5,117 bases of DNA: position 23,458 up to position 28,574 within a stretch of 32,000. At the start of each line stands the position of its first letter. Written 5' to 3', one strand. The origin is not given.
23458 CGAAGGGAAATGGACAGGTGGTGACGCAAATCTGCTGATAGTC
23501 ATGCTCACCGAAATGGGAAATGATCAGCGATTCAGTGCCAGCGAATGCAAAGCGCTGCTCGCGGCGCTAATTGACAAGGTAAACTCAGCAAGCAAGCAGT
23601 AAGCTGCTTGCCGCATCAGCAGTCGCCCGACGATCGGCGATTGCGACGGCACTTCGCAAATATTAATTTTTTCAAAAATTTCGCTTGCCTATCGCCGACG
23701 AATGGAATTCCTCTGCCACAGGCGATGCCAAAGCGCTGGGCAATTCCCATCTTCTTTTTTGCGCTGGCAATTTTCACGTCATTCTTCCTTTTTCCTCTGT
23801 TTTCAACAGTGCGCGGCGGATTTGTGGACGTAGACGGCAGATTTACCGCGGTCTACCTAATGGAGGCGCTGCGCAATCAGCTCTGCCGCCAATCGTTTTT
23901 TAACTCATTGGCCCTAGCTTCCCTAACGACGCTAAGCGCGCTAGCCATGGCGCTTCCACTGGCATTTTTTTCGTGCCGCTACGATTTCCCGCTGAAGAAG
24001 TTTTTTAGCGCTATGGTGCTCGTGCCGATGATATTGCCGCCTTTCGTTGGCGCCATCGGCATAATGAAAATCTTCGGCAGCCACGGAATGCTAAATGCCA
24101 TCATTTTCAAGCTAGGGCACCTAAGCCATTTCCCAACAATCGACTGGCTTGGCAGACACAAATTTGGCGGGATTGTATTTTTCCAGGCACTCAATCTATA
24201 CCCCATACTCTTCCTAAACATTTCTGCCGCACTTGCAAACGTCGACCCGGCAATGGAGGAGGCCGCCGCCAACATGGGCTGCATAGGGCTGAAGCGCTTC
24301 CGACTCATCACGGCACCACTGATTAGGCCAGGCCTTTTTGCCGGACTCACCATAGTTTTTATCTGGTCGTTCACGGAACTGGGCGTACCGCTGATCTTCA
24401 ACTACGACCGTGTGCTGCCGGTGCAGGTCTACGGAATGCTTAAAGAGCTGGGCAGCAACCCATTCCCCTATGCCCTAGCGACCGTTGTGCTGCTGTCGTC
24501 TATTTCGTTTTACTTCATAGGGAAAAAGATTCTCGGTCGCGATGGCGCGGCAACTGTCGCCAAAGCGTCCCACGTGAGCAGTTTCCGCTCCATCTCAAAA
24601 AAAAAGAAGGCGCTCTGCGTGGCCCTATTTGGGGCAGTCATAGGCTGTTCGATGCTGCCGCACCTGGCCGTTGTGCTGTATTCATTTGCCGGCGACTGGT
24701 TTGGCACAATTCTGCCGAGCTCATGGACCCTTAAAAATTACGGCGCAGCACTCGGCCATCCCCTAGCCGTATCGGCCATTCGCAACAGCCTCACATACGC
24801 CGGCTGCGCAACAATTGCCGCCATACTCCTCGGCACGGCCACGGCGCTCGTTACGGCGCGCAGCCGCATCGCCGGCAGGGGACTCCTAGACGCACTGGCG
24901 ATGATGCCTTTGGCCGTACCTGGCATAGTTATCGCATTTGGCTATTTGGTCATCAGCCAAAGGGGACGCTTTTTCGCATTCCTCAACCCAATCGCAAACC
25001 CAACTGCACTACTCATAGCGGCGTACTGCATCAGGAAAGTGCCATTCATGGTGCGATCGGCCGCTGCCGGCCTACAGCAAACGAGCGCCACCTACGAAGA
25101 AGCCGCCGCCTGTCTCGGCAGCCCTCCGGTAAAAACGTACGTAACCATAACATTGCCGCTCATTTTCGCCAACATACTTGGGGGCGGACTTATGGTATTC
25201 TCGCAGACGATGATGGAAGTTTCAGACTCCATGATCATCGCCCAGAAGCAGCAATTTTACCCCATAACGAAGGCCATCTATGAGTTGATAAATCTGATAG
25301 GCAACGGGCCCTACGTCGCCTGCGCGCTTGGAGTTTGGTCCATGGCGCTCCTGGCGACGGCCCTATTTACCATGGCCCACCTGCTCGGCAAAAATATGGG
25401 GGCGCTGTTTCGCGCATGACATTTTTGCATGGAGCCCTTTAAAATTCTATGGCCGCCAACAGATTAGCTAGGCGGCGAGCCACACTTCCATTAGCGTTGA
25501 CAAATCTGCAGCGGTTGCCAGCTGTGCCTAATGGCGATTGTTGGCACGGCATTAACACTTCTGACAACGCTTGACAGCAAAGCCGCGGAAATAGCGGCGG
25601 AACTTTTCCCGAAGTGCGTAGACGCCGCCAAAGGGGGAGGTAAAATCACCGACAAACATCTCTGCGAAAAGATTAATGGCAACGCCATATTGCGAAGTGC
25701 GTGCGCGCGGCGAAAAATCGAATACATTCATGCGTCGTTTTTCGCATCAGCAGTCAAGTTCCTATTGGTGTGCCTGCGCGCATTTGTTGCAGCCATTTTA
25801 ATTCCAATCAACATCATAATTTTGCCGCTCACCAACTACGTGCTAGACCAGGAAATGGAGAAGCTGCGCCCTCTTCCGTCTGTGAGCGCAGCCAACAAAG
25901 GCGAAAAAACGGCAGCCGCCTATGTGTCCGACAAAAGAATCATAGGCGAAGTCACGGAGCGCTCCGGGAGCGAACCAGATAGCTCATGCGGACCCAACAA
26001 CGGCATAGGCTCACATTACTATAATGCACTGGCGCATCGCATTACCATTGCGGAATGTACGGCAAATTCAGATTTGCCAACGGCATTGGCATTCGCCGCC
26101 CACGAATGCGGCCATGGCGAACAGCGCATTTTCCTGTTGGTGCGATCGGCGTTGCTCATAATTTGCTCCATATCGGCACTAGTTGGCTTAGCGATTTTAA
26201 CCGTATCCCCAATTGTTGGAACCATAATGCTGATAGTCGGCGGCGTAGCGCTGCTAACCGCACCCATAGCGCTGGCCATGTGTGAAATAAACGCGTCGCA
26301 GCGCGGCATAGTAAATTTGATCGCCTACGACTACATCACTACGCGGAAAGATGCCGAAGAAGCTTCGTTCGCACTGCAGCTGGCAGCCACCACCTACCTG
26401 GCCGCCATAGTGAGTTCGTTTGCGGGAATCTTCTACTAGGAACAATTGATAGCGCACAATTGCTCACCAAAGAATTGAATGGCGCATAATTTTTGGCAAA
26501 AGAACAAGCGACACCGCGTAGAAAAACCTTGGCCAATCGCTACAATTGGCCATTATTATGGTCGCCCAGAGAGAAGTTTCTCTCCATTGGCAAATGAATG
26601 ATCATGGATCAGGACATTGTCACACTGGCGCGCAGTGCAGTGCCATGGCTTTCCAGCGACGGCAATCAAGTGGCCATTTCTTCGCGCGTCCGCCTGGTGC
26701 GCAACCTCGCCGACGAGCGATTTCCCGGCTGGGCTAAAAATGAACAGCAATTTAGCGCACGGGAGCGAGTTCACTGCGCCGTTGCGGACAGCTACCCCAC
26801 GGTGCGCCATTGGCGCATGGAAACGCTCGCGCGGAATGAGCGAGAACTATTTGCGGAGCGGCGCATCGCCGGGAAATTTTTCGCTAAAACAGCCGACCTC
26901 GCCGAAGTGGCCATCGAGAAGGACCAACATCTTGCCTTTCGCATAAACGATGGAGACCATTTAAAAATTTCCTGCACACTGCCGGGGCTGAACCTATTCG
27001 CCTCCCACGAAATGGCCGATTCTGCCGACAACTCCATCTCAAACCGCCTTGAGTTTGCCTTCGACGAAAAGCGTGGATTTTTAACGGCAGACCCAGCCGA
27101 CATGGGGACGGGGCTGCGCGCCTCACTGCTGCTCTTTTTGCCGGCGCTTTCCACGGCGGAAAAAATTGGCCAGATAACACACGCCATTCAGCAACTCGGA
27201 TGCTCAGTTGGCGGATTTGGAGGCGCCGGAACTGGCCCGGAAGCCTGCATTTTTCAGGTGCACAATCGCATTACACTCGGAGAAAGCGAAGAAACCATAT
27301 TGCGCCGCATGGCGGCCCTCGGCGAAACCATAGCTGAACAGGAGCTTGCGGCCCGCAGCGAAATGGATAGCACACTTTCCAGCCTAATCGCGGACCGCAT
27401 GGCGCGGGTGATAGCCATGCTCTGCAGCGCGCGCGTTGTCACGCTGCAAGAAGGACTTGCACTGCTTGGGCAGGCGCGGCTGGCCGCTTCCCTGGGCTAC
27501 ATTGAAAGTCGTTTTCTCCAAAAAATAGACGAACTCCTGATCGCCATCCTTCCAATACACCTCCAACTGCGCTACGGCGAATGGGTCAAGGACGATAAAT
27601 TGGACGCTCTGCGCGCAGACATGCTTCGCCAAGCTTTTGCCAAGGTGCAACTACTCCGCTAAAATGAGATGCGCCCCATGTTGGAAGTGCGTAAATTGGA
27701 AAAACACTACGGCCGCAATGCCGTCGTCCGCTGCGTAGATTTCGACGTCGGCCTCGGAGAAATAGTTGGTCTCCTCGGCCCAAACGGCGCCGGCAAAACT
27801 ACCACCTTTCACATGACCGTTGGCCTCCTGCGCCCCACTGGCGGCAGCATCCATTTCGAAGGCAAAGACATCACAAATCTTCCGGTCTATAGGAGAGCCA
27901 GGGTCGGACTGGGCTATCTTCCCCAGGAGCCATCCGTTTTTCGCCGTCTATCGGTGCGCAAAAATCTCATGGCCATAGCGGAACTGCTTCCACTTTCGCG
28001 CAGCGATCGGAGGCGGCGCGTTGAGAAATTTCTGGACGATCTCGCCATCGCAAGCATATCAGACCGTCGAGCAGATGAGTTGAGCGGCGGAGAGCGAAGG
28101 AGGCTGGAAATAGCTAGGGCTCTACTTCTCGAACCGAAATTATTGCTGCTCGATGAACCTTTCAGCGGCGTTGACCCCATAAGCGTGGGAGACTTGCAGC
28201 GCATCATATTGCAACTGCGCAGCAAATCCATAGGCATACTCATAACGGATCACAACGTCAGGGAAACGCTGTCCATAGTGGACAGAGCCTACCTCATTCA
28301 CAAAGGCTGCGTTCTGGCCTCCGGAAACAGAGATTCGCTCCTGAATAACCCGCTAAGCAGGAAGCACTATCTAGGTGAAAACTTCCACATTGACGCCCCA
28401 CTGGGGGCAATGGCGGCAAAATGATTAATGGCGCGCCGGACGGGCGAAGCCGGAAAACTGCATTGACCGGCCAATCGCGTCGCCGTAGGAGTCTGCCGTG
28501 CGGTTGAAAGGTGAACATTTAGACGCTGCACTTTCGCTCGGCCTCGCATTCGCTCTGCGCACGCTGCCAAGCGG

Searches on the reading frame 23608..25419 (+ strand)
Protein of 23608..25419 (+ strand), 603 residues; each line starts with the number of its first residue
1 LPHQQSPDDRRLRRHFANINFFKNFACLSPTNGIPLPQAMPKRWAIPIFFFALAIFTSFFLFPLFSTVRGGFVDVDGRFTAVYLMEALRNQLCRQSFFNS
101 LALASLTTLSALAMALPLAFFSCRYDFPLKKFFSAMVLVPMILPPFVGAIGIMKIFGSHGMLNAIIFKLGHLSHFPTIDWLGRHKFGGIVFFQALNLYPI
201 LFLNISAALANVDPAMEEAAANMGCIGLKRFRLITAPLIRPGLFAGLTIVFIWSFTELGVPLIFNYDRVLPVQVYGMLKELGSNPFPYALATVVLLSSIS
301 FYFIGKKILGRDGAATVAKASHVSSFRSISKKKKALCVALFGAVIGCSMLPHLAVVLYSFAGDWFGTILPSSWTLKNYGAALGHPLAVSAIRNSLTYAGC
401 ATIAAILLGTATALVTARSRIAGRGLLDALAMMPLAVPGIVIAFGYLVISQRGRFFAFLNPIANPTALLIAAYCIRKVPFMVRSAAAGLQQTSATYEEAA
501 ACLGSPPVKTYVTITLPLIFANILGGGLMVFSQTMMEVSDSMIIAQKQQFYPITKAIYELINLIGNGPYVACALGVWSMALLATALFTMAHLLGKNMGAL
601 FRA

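Call 12: search_protein_families(library=pfam, proteins=[window:23608-25419:+], max_evalue=0.01)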
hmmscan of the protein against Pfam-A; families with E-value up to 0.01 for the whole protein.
window:23608-25419:+ (603 aa): 1 family
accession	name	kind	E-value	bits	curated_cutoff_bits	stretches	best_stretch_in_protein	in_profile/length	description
PF00528.27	BPD_transp_1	-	2.5e-14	53.8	26.4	2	116-309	2-178/184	Binding-protein-dependent transport system inner membrane component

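Call 53: search_protein_families(library=ncbifam, proteins=[window:23608-25419:+], max_evalue=0.1)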
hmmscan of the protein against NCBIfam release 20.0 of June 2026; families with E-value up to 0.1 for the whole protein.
window:23608-25419:+ (603 aa): 30 families (the best 25 are shown)
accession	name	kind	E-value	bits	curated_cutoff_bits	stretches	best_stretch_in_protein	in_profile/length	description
TIGR01581.1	Mo_ABC_porter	hypoth_equivalog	9.3e-45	152.8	210.3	2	83-299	9-218/225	ABC transporter permease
TIGR03262.1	PhnU2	equivalog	8.6e-44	150.1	593.25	1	50-549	8-492/546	putative 2-aminoethylphosphonate ABC transporter permease subunit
NF040839.1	tungstate_WtpB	equivalog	3.6e-39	134.9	340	2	380-589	35-243/251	tungstate ABC transporter permease WtpB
TIGR02141.1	modB_ABC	equivalog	1.2e-38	132.9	182.6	2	394-587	3-202/208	molybdate ABC transporter permease subunit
NF006939.0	PRK09421.1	equivalog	5.7e-37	127.3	262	2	387-588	8-216/230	molybdate ABC transporter permease subunit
TIGR02139.1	permease_CysT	equivalog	2e-29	103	246.1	2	371-563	32-226/265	sulfate ABC transporter permease subunit CysT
TIGR00969.1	3a0106s02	subfamily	3.3e-29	102.2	240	2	373-551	45-228/272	sulfate ABC transporter permease subunit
TIGR03255.1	PhnV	equivalog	8.6e-29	101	358.7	2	339-590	17-259/270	2-aminoethylphosphonate ABC transport system, membrane component PhnV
NF007047.0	PRK09500.1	equivalog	1.8e-28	99.9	326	2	341-572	11-232/257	spermidine/putrescine ABC transporter permease PotC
NF011624.0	PRK15050.1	equivalog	6.2e-26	91.2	247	2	45-312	24-289/297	2-aminoethylphosphonate ABC transporter permease subunit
NF007044.0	PRK09497.1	equivalog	2.8e-25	89.3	348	2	331-596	6-281/285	spermidine/putrescine ABC transporter permease PotB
NF008208.0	PRK10971.1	equivalog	9.3e-24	84.4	415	2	371-547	40-221/277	sulfate/thiosulfate ABC transporter permease CysT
NF007963.0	PRK10683.1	equivalog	4.6e-22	78.8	489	2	88-264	90-262/317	putrescine ABC transporter permease PotH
NF007889.0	PRK10592.1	equivalog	4.7e-22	78.9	476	2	350-537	25-211/281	putrescine ABC transporter permease PotI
TIGR03226.1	PhnU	equivalog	2.8e-17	63.1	283.45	2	45-305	42-300/311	2-aminoethylphosphonate ABC transporter permease subunit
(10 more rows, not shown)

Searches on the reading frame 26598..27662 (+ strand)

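Call 12: search_protein_families(library=pfam, proteins=[window:26598-27662:+], max_evalue=0.01)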
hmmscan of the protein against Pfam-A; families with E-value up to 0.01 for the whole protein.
window:26598-27662:+ (354 aa): 1 family
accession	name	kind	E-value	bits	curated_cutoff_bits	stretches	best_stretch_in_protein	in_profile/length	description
PF00217.24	ATP-gua_Ptrans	-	4.1e-38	131.3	22.4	1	72-250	22-201/203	ATP:guanido phosphotransferase, C-terminal catalytic domain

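Call 53: search_protein_families(library=ncbifam, proteins=[window:26598-27662:+], max_evalue=0.1)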
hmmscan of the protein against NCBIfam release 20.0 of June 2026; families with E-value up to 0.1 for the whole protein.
window:26598-27662:+ (354 aa): 5 families
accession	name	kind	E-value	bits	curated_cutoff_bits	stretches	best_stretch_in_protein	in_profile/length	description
NF002194.0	PRK01059.1-4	equivalog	6e-74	249.2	385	1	22-348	11-341/345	protein arginine kinase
NF053707.1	PrArgKinMcsBBac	equivalog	3e-67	227.3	500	1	12-344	9-347/347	protein-arginine kinase McsB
NF002192.0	PRK01059.1-2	equivalog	4e-53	180.7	679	1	17-345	11-335/340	protein arginine kinase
NF002193.0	PRK01059.1-3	equivalog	8.7e-48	163.1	471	1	20-345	16-332/335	protein arginine kinase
NF002191.0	PRK01059.1-1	equivalog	2e-34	119.2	381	1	12-350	9-354/358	protein arginine kinase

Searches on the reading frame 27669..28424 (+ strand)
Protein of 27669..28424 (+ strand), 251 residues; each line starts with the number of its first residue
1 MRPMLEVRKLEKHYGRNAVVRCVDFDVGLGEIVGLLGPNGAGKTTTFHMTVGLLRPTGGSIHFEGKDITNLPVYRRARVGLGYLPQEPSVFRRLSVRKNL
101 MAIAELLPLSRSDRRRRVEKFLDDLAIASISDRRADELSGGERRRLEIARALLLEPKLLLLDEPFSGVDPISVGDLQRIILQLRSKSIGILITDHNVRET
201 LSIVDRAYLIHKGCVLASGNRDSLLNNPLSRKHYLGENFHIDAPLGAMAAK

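Call 12: search_protein_families(library=pfam, proteins=[window:27669-28424:+], max_evalue=0.01)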
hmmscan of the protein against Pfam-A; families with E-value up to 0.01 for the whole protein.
window:27669-28424:+ (251 aa): 2 families
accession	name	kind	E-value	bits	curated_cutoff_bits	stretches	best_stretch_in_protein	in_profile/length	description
PF00005.33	ABC_tran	-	5.1e-37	128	25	1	23-165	4-136/137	ABC transporter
PF13304.12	AAA_21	-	4.4e-05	24.1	27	1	134-183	234-282/304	AAA domain, putative AbiEii toxin, Type IV TA system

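Call 60: find_encoding_contigs(protein=window:27669-28424:+, flank=10000, max_places=3)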
Protein window:27669-28424:+ (251 aa): no gene with exactly this product is on record in the collection.
